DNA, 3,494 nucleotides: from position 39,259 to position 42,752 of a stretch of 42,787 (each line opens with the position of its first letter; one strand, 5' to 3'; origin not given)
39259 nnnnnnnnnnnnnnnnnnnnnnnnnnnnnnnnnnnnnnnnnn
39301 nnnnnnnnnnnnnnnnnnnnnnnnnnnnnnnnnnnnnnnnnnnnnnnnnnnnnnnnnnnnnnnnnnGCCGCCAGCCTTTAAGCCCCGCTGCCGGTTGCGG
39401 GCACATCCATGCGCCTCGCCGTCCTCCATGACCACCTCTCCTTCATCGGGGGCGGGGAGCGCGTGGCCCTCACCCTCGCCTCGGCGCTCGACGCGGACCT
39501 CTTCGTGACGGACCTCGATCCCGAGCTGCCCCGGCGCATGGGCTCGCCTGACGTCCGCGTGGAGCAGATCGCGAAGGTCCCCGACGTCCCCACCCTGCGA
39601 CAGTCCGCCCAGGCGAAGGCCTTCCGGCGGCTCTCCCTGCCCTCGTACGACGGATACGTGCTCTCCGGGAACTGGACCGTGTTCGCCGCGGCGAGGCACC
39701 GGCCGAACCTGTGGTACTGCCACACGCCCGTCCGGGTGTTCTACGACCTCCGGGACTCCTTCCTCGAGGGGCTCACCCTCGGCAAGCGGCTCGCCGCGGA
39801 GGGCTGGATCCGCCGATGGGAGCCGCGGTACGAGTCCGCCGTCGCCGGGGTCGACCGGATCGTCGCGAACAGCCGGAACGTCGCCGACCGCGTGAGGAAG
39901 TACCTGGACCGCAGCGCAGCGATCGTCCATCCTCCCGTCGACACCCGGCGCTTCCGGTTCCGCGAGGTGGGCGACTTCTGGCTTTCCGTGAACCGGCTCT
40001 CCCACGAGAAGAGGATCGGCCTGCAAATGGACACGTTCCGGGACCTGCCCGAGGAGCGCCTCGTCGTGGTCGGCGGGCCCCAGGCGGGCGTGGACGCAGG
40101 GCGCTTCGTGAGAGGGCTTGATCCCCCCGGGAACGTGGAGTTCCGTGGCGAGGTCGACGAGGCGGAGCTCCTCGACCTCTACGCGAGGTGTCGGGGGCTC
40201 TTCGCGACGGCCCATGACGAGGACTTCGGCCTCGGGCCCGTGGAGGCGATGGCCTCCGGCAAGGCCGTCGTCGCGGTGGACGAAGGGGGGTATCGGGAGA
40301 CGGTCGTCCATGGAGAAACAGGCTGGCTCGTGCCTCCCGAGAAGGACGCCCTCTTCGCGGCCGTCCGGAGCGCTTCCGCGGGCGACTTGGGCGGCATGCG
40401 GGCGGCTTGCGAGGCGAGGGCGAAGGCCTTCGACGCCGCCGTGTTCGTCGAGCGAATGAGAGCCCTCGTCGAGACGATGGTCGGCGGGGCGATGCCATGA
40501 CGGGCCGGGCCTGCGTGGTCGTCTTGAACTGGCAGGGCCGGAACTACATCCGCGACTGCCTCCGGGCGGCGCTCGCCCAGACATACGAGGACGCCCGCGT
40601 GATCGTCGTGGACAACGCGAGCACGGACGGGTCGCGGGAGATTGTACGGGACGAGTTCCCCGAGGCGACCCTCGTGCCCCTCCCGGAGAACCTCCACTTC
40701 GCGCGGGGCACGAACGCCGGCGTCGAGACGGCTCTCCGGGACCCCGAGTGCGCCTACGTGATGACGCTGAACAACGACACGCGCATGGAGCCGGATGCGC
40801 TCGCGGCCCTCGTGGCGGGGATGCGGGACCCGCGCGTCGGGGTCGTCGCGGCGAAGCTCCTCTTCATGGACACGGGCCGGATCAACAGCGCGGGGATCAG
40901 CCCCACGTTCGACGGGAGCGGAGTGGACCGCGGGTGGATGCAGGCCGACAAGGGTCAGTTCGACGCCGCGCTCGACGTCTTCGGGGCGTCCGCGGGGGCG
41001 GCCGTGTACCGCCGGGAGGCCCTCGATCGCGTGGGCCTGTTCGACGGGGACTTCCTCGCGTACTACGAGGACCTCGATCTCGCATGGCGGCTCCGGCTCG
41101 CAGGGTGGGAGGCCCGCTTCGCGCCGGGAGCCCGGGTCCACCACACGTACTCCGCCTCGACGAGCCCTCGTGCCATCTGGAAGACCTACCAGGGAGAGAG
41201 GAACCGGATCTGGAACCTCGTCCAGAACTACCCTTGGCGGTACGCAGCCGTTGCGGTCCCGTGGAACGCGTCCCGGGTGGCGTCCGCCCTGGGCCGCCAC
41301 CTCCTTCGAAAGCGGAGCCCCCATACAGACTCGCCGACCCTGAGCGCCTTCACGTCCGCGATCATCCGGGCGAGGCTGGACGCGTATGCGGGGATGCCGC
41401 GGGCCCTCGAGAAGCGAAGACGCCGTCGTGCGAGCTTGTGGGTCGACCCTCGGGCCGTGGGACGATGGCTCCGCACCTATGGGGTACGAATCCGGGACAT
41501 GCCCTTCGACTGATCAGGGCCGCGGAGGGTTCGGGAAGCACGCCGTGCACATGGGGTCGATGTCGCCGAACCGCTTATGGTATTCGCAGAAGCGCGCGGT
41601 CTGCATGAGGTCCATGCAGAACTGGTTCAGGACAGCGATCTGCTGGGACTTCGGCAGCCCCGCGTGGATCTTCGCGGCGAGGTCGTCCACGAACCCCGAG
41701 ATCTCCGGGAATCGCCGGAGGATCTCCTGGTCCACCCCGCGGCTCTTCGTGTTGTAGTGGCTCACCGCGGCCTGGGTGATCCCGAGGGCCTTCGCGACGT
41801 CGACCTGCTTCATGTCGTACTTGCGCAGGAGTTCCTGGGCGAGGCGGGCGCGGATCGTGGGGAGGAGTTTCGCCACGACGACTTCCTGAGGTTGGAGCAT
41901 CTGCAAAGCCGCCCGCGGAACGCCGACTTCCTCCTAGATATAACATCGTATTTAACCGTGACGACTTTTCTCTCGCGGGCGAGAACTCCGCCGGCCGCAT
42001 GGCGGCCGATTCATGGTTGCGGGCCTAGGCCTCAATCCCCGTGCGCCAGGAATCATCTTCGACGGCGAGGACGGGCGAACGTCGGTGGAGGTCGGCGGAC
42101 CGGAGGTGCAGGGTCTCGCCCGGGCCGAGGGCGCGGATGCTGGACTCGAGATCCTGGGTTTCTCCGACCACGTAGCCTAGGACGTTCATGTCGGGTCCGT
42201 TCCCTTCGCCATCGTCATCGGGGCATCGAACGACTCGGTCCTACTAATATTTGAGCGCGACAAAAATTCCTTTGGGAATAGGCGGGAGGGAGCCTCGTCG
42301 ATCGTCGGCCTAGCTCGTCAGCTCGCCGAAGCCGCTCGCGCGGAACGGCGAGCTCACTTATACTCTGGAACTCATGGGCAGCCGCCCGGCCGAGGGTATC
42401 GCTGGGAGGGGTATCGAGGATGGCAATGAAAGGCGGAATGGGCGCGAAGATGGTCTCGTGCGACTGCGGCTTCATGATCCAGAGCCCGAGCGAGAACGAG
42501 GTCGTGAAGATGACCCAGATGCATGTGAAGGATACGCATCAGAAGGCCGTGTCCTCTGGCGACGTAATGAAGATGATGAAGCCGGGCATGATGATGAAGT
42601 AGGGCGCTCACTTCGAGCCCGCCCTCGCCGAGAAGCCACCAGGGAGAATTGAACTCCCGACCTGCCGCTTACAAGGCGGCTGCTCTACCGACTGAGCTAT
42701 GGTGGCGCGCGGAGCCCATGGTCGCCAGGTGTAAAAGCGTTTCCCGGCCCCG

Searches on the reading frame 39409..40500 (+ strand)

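Call 27: search_protein_families(library=pfam, proteins=[window:39409-40500:+], max_evalue=0.00001)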
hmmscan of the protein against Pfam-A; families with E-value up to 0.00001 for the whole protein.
window:39409-40500:+ (363 aa): 3 families
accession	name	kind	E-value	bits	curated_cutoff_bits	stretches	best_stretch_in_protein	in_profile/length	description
PF00534.26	Glycos_transf_1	-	5e-24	85.2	26.4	1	188-339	15-170/172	Glycosyl transferases group 1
PF13692.12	Glyco_trans_1_4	-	9.6e-19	68.5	27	1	193-320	6-137/142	Glycosyl transferases group 1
PF13439.12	Glyco_transf_4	-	7.9e-10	39.4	28.5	1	13-181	1-170/170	Glycosyltransferase Family 4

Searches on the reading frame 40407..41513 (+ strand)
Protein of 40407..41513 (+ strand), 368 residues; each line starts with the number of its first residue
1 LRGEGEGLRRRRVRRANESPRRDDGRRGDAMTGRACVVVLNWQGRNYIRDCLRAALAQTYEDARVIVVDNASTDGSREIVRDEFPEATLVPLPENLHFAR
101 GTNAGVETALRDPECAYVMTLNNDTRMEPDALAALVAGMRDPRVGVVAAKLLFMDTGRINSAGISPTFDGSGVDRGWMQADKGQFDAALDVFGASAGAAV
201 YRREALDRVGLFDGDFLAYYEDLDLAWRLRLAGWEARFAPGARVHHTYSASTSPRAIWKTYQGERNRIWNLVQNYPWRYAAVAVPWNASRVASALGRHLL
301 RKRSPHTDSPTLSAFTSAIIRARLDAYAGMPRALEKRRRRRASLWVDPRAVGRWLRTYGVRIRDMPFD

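Call 27: search_protein_families(library=pfam, proteins=[window:40407-41513:+], max_evalue=0.00001)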
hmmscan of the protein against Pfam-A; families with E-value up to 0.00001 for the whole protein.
window:40407-41513:+ (368 aa): 4 families
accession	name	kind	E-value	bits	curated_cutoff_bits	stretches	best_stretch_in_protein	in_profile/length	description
PF00535.33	Glycos_transf_2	-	3.2e-22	79.7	23.3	1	37-209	2-167/168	Glycosyl transferase family 2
PF13641.12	Glyco_tranf_2_3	-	1.8e-16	61.3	27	1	36-256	4-216/230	Glycosyltransferase like family 2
PF13632.12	Glyco_trans_2_3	-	2.8e-15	57.1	27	1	117-265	1-137/198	Glycosyl transferase family group 2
PF13506.12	Glyco_transf_21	-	4.4e-08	33.2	21.7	1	111-258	27-166/174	Glycosyl transferase family 21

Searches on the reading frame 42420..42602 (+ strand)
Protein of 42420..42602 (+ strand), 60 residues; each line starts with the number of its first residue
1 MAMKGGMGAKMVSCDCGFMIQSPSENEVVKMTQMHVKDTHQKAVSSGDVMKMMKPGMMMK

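Call 27: search_protein_families(library=pfam, proteins=[window:42420-42602:+], max_evalue=0.00001)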
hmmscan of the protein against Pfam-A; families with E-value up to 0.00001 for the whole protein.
window:42420-42602:+ (60 aa): 1 family
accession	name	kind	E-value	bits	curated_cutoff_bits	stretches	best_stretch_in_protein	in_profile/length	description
PF06348.16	DUF1059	-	6.2e-06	26.8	21.1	1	13-45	10-42/56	Protein of unknown function (DUF1059)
